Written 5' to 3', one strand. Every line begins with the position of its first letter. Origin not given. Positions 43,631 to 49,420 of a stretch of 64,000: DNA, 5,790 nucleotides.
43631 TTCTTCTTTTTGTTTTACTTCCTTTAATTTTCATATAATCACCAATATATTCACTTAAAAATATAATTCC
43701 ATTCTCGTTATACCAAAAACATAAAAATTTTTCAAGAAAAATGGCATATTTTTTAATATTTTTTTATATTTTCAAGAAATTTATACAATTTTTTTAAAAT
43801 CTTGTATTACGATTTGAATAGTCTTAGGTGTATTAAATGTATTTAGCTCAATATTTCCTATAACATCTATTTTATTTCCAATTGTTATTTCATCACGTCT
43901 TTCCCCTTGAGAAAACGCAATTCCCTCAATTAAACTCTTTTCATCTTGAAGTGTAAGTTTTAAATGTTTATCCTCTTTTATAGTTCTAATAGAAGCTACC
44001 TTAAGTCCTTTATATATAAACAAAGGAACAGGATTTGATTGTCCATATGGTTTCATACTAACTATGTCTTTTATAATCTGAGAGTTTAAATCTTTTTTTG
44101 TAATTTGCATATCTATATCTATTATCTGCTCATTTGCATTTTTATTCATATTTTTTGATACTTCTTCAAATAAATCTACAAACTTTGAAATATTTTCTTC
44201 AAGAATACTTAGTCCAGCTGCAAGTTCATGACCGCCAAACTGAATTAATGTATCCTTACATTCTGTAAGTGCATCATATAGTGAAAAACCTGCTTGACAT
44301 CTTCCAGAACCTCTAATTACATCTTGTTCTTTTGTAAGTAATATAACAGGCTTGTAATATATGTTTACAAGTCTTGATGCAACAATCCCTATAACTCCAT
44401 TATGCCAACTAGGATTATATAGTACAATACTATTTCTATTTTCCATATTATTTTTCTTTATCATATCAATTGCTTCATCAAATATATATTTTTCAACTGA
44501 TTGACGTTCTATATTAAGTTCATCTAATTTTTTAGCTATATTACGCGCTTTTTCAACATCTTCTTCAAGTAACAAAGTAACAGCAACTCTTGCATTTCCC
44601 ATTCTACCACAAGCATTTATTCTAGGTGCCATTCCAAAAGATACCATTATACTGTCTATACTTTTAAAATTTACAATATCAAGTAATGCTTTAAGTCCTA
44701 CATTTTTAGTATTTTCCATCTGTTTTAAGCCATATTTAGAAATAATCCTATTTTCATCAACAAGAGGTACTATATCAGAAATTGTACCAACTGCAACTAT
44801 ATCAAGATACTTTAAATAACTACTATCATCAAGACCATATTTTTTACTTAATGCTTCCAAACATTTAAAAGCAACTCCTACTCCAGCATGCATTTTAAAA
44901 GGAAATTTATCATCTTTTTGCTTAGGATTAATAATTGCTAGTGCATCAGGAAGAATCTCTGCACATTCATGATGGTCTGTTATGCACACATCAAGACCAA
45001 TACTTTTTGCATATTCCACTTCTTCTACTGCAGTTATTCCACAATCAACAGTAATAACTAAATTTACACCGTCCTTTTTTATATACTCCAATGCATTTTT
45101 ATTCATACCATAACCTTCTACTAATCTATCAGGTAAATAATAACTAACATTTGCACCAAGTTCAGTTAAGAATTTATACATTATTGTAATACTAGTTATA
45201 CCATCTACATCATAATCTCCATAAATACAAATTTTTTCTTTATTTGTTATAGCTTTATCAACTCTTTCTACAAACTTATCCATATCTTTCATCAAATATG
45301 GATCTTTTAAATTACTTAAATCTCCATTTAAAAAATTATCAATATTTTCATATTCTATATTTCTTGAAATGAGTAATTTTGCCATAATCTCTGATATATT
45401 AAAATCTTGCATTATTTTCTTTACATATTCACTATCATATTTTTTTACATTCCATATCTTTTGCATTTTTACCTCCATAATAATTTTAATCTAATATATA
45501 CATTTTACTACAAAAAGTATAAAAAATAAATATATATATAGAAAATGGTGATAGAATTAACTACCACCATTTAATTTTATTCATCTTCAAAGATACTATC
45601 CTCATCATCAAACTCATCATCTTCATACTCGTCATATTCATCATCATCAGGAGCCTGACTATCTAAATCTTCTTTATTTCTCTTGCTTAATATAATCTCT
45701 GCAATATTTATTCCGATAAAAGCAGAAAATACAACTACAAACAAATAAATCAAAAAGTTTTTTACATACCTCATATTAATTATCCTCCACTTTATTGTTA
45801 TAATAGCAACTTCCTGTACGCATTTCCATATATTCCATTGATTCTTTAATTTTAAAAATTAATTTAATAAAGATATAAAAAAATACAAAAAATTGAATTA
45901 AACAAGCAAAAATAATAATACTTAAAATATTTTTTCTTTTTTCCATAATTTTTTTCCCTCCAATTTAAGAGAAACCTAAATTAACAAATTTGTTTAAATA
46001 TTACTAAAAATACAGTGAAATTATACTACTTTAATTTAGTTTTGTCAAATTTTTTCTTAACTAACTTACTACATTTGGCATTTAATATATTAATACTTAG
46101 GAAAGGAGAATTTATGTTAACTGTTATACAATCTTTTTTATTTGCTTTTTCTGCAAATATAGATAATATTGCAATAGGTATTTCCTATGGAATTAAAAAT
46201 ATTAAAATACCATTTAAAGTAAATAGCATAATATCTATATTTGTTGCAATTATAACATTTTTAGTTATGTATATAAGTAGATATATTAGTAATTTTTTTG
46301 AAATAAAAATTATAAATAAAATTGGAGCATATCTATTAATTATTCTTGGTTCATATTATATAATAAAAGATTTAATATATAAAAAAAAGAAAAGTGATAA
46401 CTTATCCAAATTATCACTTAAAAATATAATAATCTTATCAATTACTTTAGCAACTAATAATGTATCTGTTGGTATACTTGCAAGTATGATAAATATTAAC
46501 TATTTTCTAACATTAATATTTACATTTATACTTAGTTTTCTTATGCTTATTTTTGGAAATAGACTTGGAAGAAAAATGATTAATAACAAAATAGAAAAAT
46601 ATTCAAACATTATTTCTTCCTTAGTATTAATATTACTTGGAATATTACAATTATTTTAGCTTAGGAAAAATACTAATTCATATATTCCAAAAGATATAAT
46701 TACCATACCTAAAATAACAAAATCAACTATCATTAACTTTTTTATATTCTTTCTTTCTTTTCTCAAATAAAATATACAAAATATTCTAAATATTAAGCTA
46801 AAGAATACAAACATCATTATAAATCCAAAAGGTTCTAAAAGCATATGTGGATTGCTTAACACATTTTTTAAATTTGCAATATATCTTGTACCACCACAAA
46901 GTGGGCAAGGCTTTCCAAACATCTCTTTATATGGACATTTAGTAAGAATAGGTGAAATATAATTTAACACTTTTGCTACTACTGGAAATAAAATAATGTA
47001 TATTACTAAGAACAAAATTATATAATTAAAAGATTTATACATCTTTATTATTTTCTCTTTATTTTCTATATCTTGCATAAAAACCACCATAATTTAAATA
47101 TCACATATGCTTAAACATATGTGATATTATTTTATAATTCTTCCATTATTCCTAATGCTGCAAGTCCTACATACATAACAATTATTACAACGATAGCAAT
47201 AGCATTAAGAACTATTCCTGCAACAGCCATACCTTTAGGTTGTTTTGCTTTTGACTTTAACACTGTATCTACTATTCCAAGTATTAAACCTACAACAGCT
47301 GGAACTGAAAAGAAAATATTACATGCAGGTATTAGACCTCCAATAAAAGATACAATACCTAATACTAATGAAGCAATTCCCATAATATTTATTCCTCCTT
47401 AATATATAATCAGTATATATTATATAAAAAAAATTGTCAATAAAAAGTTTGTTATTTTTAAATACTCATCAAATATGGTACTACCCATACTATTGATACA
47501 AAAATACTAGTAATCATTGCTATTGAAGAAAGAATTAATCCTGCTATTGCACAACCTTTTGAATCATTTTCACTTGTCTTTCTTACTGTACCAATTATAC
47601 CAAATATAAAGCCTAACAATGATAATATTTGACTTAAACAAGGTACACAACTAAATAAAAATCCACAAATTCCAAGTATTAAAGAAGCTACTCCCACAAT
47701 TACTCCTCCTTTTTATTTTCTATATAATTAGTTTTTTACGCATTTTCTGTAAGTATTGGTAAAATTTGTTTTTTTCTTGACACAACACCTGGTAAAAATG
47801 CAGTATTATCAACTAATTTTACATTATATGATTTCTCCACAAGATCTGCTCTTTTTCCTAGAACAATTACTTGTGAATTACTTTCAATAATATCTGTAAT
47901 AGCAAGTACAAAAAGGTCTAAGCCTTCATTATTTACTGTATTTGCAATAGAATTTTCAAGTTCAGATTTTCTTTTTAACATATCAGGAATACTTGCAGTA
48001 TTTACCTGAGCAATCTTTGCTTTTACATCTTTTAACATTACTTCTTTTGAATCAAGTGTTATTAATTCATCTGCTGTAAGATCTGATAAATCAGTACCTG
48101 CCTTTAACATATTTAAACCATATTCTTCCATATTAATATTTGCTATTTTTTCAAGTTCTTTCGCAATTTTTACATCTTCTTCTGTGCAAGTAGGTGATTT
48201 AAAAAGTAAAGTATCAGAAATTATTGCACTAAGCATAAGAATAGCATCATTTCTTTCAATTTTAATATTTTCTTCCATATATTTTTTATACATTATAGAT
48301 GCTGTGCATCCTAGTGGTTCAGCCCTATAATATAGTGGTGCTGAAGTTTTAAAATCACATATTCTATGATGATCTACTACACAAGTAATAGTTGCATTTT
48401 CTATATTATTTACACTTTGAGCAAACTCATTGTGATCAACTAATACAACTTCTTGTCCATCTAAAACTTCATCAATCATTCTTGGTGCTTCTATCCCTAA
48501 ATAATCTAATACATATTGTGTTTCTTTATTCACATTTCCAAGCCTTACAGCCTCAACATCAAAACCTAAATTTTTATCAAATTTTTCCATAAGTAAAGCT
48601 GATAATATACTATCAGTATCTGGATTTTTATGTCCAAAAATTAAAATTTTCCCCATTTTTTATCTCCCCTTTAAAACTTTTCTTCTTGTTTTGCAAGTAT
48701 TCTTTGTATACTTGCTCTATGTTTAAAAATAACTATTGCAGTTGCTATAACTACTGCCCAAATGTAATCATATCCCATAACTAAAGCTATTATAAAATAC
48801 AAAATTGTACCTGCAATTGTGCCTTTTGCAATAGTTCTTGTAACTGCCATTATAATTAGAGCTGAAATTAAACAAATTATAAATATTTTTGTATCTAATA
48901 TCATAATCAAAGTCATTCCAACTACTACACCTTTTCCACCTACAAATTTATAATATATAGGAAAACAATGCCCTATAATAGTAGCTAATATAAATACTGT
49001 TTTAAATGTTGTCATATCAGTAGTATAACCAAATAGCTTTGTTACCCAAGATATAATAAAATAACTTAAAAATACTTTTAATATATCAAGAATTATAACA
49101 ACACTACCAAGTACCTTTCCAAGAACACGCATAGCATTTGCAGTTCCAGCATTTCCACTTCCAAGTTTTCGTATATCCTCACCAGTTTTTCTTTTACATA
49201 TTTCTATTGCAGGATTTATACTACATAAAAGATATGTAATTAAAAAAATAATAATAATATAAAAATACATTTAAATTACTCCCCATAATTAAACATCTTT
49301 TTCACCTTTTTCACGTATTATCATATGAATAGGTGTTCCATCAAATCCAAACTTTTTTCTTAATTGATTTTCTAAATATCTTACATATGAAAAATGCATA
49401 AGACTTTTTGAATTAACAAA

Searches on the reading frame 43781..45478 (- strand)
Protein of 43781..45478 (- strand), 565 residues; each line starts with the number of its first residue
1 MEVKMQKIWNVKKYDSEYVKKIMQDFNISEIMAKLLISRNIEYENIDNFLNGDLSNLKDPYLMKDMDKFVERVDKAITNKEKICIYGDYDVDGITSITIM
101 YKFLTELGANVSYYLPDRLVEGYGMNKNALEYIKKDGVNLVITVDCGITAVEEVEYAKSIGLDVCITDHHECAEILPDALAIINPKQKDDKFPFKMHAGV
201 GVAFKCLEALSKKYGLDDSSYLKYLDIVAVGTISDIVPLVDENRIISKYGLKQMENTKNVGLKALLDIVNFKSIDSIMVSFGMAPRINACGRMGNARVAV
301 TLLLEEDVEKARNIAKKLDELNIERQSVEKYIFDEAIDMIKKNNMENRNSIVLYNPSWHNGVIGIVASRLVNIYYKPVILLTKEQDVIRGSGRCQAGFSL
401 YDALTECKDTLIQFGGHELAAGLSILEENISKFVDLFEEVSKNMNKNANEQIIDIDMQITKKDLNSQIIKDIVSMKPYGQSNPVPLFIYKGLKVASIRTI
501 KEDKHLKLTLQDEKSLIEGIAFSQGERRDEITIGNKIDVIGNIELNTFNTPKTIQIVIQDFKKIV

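Call 7: search_protein_families(library=pfam, proteins=[window:43781-45478:-])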
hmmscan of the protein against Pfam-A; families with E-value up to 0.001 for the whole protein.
window:43781-45478:- (565 aa): 4 families
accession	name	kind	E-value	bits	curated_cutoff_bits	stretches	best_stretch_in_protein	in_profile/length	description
PF01368.27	DHH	-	7.6e-30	104.2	28.1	1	82-232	1-125/125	DHH family, N-terminal domain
PF17768.7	RecJ_OB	-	3.2e-27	95.1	27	1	455-560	1-107/107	RecJ OB domain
PF02272.25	DHHA1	-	1.2e-13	51.9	25.9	1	351-441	5-100/102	DHHA1 domain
PF01336.31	tRNA_anti-codon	-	0.00046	20.5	27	1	496-563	9-74/75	OB-fold nucleic acid binding domain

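Call 19: find_encoding_contigs(protein=window:43781-45478:-, flank=10000, max_places=10)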
Protein window:43781-45478:- (565 aa): no gene with exactly this product is on record in the collection.

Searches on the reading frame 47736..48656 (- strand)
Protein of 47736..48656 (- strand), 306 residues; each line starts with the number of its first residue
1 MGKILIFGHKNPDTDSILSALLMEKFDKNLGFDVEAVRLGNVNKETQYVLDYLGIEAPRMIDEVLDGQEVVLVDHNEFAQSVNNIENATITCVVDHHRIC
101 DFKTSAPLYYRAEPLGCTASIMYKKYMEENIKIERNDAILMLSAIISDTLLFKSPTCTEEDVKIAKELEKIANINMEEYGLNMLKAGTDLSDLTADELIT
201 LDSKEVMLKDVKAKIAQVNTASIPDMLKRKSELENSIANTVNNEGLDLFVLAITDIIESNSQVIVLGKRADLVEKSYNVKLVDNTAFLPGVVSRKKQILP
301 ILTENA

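Call 41: search_protein_families(library=pfam, proteins=[window:47736-48656:-])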
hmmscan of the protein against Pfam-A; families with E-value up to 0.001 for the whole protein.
window:47736-48656:- (306 aa): 2 families
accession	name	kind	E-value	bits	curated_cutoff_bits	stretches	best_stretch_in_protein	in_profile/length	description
PF02833.19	DHHA2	-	1.2e-30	106.9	27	1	182-304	2-125/126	DHHA2 domain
PF01368.27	DHH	-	7.5e-22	78.4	28.1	1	3-145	1-125/125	DHH family, N-terminal domain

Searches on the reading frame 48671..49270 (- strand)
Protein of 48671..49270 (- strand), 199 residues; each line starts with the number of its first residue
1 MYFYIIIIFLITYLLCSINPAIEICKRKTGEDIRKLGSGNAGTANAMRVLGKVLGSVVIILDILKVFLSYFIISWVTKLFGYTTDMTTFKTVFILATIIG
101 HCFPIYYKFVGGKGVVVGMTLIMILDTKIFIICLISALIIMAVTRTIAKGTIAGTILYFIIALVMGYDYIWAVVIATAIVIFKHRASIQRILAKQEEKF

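Call 41: search_protein_families(library=pfam, proteins=[window:48671-49270:-])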
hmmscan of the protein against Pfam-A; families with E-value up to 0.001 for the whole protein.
window:48671-49270:- (199 aa): 1 family
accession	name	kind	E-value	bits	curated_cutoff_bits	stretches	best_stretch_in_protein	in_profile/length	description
PF02660.20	G3P_acyltransf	-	2.6e-38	132.1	24.1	1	11-191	1-164/164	Glycerol-3-phosphate acyltransferase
